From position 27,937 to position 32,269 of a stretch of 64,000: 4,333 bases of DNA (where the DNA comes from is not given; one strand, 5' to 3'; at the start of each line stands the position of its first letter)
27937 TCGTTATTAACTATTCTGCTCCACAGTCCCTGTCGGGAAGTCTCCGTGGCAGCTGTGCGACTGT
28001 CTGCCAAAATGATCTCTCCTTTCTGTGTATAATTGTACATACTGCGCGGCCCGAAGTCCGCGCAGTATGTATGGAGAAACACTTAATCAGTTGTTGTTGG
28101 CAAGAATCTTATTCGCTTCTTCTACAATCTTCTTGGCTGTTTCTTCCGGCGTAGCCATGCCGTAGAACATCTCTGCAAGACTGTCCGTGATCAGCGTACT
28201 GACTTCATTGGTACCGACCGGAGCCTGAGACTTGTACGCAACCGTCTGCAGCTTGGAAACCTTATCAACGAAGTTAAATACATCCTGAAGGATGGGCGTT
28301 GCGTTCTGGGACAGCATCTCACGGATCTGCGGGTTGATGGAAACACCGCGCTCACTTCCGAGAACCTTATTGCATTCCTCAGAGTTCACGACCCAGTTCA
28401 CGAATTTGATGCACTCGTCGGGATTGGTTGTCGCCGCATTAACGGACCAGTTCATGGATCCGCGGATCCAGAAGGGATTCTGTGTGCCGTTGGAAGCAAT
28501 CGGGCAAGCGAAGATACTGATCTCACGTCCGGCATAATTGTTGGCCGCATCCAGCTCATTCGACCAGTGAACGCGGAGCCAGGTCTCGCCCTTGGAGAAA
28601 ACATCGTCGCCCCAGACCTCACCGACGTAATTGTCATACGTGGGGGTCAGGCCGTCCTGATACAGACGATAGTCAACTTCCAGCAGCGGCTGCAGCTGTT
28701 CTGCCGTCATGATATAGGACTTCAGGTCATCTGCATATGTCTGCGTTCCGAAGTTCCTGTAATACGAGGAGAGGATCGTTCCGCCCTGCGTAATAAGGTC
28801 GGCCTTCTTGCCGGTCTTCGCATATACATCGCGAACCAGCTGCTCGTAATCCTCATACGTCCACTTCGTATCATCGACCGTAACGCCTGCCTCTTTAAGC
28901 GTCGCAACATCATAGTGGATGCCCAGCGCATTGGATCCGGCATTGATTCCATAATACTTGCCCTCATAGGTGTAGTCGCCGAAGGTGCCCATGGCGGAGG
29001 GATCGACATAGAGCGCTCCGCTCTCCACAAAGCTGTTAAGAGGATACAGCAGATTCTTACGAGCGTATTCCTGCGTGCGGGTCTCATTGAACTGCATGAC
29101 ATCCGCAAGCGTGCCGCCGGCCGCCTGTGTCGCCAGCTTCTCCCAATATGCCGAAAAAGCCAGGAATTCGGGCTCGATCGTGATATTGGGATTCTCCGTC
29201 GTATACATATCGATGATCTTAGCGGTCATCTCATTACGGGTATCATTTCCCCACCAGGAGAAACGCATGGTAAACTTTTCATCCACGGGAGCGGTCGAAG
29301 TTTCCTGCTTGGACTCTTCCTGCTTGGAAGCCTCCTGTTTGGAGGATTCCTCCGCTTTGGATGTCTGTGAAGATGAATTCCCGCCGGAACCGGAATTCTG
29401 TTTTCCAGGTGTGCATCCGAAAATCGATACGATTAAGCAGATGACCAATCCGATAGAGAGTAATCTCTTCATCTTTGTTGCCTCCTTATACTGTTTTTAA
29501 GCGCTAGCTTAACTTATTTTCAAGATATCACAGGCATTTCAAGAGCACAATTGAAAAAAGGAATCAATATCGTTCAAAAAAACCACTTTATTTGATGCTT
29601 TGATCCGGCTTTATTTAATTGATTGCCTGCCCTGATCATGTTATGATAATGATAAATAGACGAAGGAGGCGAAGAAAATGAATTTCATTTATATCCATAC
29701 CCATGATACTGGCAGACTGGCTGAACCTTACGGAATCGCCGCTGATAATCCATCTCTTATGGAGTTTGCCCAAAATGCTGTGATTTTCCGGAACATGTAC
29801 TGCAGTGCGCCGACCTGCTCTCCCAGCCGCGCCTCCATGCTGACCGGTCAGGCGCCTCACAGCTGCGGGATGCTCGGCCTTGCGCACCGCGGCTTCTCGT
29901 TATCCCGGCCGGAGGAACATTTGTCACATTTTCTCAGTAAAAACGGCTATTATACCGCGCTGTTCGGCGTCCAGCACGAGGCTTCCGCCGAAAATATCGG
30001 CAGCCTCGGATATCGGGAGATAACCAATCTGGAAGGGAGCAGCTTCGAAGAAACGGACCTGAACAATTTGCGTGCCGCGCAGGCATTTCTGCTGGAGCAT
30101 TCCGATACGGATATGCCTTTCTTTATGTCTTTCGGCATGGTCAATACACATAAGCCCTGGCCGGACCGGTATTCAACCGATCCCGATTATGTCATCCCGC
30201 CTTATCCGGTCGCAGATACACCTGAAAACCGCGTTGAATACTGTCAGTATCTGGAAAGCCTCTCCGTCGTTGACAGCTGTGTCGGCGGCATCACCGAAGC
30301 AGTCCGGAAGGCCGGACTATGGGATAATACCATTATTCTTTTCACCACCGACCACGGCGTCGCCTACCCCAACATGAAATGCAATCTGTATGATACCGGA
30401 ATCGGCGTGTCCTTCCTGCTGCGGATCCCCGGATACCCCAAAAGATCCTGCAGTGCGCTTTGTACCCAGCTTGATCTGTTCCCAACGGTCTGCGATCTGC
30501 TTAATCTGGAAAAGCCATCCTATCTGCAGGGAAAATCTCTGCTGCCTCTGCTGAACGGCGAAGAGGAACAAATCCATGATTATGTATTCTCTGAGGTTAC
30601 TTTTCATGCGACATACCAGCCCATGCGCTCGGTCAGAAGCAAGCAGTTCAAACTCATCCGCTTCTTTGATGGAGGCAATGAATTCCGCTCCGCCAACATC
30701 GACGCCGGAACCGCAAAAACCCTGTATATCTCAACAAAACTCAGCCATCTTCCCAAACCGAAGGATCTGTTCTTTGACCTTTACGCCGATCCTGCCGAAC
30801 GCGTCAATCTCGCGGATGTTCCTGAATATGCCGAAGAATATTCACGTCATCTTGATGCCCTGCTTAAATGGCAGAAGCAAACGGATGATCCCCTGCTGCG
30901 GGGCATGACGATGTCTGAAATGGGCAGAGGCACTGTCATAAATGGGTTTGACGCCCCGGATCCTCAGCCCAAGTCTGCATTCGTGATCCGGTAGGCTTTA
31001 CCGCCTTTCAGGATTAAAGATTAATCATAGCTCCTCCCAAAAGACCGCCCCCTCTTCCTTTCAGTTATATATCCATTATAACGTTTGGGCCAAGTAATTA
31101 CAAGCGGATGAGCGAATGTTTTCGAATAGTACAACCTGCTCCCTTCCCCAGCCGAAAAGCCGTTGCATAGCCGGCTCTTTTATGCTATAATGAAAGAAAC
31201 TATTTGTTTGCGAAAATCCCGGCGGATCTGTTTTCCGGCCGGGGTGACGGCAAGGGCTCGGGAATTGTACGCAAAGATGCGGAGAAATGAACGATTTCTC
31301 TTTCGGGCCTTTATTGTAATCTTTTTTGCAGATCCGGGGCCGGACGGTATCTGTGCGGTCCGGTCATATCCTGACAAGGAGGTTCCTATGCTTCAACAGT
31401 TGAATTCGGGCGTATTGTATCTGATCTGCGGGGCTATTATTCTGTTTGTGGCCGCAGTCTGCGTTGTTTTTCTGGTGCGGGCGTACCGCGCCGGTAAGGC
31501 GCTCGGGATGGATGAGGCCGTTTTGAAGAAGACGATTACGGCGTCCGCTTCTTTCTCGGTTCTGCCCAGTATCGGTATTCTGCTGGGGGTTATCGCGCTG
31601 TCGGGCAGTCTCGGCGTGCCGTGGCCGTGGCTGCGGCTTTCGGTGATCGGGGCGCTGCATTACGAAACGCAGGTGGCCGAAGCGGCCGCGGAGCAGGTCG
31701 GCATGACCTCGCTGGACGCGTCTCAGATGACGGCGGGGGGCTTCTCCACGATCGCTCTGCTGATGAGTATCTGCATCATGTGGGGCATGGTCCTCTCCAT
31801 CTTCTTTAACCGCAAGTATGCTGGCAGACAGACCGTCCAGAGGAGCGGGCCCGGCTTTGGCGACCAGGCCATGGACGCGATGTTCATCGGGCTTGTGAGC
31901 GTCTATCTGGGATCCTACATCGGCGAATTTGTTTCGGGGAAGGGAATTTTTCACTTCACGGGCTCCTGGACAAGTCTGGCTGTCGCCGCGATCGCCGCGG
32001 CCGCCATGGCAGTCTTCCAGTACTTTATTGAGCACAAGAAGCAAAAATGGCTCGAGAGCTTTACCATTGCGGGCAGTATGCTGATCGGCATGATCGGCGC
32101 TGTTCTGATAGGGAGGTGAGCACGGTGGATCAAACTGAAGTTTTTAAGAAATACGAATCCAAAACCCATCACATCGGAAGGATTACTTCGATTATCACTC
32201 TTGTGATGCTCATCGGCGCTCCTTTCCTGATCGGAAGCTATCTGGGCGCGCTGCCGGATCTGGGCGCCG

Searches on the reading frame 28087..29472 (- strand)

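Call 12: search_protein_families(library=pfam, proteins=[window:28087-29472:-], max_evalue=0.001)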
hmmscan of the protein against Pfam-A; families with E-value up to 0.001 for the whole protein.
window:28087-29472:- (461 aa): 1 family
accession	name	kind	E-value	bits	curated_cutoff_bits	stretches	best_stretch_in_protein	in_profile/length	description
PF01547.30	SBP_bac_1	-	1e-17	65.5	26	1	83-365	11-304/307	Bacterial extracellular solute-binding protein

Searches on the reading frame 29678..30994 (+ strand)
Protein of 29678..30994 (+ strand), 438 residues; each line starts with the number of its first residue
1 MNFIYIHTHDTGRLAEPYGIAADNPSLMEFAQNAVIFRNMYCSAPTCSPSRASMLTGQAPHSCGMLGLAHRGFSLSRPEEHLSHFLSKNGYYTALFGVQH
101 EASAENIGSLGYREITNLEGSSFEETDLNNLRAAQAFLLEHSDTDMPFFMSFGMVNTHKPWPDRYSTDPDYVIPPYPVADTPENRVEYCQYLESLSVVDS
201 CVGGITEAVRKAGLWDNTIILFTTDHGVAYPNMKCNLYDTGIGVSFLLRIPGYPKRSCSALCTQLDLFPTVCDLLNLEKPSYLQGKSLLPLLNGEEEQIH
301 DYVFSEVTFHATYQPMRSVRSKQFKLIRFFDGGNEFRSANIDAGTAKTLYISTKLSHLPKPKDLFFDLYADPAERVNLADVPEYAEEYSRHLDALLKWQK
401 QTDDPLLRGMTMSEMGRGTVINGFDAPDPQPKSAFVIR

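Call 12: search_protein_families(library=pfam, proteins=[window:29678-30994:+], max_evalue=0.001)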
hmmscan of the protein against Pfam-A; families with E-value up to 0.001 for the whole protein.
window:29678-30994:+ (438 aa): 3 families
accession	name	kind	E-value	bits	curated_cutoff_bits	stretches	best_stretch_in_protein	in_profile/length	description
PF00884.28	Sulfatase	-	6.2e-31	108.3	25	1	23-276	25-300/301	Sulfatase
PF16347.10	SGSH_C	-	9.1e-14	52.3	29.3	1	236-336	10-116/154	N-sulphoglucosamine sulphohydrolase, C-terminal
PF01663.27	Phosphodiest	-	4.5e-09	36.8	23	1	23-229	19-222/342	Type I phosphodiesterase / nucleotide pyrophosphatase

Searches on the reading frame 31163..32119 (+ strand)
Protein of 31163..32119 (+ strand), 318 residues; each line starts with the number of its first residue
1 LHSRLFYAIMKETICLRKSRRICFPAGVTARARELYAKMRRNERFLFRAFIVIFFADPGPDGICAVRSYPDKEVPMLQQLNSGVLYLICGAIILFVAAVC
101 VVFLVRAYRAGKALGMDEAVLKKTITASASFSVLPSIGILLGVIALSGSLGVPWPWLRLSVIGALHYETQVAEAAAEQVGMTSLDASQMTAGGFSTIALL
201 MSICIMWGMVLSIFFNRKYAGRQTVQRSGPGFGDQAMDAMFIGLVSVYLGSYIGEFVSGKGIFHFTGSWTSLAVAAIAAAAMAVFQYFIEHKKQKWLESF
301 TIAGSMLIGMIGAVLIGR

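Call 12: search_protein_families(library=pfam, proteins=[window:31163-32119:+], max_evalue=0.001)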
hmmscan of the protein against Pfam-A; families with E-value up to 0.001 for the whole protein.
window:31163-32119:+ (318 aa): 1 family
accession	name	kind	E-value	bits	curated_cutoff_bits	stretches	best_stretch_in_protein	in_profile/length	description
PF16481.10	DUF5058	-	3e-71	240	28.2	1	81-310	1-222/222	Domain of unknown function (DUF5058)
